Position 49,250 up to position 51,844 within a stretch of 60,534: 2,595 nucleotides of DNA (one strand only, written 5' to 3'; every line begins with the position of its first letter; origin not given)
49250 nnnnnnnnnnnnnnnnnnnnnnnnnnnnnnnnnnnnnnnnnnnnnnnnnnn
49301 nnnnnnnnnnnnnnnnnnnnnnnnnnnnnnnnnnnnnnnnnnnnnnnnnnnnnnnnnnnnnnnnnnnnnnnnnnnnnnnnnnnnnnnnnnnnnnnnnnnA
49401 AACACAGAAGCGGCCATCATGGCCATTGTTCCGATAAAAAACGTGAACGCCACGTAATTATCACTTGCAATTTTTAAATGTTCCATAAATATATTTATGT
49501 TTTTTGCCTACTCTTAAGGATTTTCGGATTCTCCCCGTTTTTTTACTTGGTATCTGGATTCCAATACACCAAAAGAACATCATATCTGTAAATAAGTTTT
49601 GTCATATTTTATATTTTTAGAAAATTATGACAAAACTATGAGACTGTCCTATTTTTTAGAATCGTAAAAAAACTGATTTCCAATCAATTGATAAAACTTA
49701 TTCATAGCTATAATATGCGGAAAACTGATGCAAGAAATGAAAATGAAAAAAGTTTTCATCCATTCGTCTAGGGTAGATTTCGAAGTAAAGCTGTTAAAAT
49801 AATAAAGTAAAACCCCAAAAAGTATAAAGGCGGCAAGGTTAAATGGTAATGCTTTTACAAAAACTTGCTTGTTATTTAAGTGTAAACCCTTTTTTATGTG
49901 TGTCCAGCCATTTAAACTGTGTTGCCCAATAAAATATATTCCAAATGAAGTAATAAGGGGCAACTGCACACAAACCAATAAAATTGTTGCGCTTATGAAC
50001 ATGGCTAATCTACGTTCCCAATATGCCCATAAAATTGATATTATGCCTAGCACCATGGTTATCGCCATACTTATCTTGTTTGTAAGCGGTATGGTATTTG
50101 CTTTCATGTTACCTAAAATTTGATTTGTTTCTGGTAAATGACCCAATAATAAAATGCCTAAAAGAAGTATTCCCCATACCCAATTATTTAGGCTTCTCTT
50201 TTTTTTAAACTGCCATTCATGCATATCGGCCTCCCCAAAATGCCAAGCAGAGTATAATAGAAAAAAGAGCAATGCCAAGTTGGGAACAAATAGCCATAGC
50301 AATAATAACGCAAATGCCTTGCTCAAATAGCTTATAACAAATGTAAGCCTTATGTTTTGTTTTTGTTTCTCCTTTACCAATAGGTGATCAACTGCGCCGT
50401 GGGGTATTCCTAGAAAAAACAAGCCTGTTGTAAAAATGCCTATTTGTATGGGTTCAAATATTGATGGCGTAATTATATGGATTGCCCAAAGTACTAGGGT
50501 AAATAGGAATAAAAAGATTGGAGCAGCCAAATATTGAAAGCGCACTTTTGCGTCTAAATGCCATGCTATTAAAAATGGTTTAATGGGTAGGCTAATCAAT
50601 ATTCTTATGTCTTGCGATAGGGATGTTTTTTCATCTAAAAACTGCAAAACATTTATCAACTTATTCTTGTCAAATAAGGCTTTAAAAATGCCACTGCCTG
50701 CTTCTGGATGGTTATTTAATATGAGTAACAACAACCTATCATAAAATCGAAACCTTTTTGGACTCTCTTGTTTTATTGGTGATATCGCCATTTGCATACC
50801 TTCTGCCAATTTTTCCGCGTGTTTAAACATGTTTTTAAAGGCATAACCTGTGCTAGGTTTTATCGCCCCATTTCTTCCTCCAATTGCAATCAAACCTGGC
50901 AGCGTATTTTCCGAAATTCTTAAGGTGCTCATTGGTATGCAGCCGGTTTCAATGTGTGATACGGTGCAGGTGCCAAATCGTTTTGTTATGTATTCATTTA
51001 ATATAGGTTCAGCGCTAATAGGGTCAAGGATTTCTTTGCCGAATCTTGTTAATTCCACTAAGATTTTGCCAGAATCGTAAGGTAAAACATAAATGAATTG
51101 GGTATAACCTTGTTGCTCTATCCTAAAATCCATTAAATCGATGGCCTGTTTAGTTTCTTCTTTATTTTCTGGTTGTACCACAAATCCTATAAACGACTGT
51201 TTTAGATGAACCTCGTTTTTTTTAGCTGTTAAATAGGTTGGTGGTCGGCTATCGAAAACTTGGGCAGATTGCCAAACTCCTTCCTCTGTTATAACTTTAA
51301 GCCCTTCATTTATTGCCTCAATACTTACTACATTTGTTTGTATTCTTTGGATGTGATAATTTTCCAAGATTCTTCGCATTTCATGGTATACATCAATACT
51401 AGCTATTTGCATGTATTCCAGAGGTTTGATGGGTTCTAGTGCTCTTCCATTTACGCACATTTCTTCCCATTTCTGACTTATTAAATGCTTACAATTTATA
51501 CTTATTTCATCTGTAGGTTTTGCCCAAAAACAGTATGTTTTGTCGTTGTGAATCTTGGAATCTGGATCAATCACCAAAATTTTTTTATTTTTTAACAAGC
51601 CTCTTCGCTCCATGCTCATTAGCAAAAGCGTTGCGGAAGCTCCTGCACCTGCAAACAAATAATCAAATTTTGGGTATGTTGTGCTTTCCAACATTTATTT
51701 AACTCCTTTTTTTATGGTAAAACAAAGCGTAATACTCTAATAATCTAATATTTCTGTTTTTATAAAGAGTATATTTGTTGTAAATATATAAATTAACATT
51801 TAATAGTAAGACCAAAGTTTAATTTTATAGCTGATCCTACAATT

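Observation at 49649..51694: Lycopene cyclase and beta-carotene 15,15'-dioxygenase fused in one 681-aa polypeptide next to the rhodopsin gene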

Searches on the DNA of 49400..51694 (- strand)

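Call 95: search_rna_families(sources=[L001, L002, L003, L004, L005, L006, L007], threshold=gathering)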
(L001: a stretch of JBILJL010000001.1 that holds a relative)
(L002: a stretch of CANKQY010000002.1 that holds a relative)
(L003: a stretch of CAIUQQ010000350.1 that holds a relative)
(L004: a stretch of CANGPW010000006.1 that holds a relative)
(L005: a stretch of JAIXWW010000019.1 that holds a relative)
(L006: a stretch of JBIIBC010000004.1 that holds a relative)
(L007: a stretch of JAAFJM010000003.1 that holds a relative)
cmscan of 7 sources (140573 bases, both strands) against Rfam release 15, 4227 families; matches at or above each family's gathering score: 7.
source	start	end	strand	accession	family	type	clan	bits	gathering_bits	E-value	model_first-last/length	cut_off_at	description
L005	9119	9187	+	RF03081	DUF805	Cis-reg;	CL00115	74.7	51.1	1.4e-11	1-68/68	no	DUF805 RNA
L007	9122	9190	+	RF03081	DUF805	Cis-reg;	CL00115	72.9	51.1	3.7e-11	1-68/68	no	DUF805 RNA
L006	9119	9187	+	RF03081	DUF805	Cis-reg;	CL00115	72.3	51.1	4.9e-11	1-68/68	no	DUF805 RNA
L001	12126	12194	+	RF03081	DUF805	Cis-reg;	CL00115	67.3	51.1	7.5e-10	1-68/68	no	DUF805 RNA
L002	7486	7554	+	RF03081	DUF805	Cis-reg;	CL00115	66.7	51.1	1.1e-09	1-68/68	no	DUF805 RNA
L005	4854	4927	-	RF00005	tRNA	Gene; tRNA;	CL00001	59.1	29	6.8e-10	1-71/71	no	tRNA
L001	8153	8250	-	RF01725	SAM-I-IV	Cis-reg; riboswitch;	CL00012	52.8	41.1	1.8e-05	1-99/99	no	SAM-I/IV (S-adenosyl methionine) riboswitch aptamer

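Call 96: search_rna_families(sources=[L008, L009, L010, L013, L014, L016, L017, L018, L020, L021, L023], threshold=gathering)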
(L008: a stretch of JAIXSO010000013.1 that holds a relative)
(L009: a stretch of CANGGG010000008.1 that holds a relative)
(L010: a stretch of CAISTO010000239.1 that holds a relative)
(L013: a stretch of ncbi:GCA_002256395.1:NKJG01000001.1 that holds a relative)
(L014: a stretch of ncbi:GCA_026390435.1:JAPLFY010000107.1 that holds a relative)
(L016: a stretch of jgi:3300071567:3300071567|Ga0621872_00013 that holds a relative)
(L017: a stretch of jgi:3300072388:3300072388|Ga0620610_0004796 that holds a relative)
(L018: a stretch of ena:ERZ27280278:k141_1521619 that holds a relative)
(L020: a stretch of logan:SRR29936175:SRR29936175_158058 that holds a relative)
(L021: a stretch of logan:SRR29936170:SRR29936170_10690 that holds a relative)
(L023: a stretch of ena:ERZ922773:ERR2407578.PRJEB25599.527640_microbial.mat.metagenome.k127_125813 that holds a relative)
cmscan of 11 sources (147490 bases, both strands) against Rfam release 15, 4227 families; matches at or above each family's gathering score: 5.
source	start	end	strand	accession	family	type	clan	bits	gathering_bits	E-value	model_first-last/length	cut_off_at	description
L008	9122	9190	+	RF03081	DUF805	Cis-reg;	CL00115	72.9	51.1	3.9e-11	1-68/68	no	DUF805 RNA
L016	12098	12166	+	RF03081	DUF805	Cis-reg;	CL00115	72.3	51.1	5.4e-11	1-68/68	no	DUF805 RNA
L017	6061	6129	+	RF03081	DUF805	Cis-reg;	CL00115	72.3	51.1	5.4e-11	1-68/68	no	DUF805 RNA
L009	529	602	+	RF00005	tRNA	Gene; tRNA;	CL00001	59.9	29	4.4e-10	1-71/71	no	tRNA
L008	8537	8582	-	RF01687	Acido-Lenti-1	Gene; sRNA;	-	43.3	37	3.9e-06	1-46/46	no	Acido-Lenti-1 RNA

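Call 97: search_rna_families(source=window, start=49400, end=49700, threshold=gathering, show_alignments=1)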
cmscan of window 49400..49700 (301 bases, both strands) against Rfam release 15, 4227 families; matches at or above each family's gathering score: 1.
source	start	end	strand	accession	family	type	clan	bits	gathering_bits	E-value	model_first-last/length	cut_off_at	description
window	49501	49569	-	RF03081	DUF805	Cis-reg;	CL00115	67.3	51.1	1.6e-12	1-68/68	no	DUF805 RNA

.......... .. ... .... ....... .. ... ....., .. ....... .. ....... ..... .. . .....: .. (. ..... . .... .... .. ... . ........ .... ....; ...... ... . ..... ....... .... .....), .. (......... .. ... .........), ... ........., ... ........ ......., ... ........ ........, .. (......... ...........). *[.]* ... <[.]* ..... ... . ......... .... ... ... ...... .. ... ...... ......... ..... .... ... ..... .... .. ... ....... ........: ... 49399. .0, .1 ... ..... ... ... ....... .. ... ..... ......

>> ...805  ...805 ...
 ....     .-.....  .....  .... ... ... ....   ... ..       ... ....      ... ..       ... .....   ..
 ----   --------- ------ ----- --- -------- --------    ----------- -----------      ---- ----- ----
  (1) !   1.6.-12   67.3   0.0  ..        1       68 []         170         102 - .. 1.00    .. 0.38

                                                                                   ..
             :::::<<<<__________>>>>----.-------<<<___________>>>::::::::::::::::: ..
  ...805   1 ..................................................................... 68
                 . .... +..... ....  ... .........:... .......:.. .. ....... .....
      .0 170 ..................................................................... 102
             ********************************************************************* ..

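Call 101: search_rna_families(sources=[L003, L010, L013, L020, L023, L018], threshold=evalue, max_evalue=0.5)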
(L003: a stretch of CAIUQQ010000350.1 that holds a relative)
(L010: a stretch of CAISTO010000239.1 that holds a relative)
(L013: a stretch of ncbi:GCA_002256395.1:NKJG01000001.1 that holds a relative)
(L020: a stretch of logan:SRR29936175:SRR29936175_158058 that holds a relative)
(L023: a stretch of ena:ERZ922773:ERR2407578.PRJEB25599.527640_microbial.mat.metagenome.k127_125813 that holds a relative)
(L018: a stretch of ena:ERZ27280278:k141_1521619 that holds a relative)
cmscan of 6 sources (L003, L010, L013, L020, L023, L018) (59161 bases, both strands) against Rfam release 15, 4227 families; matches with E-value up to 0.5: 10.
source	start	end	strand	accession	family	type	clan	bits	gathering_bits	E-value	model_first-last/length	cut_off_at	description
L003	7651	7703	-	RF03697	mir-722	Gene; miRNA;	-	34.6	81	0.0041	1-67/67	no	mir-722 microRNA precursor family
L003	7645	7710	+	RF04157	MIR9486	Gene; miRNA;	-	33.8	100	0.0042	1-119/119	no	MIR9486 microRNA precursor family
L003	7641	7715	+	RF04210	MIR8643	Gene; miRNA;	-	31.5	135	0.019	1-150/150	no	MIR8643 microRNA precursor family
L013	9667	9697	-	RF02914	DUF805b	Cis-reg;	CL00115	30.4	35.6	0.00012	1-35/35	no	DUF805b RNA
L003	4266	4329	-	RF03585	mir-3938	Gene; miRNA;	-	29.5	94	0.056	1-88/88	no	mir-3938 microRNA precursor family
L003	7445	7538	-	RF03876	mir-7132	Gene; miRNA;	-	28.7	70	0.18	1-60/60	no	mir-7132 microRNA precursor family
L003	10345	10435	-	RF00512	Leu_leader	Cis-reg; leader;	-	27.9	50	0.11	1-148/148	no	Leucine operon leader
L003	7446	7539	+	RF03719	mir-3914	Gene; miRNA;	-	27.5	97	0.11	1-95/95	no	mir-3914 microRNA precursor family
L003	7446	7539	-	RF03719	mir-3914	Gene; miRNA;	-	26.9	97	0.16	1-95/95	no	mir-3914 microRNA precursor family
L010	1465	1528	-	RF03585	mir-3938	Gene; miRNA;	-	26.2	94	0.45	1-88/88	no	mir-3938 microRNA precursor family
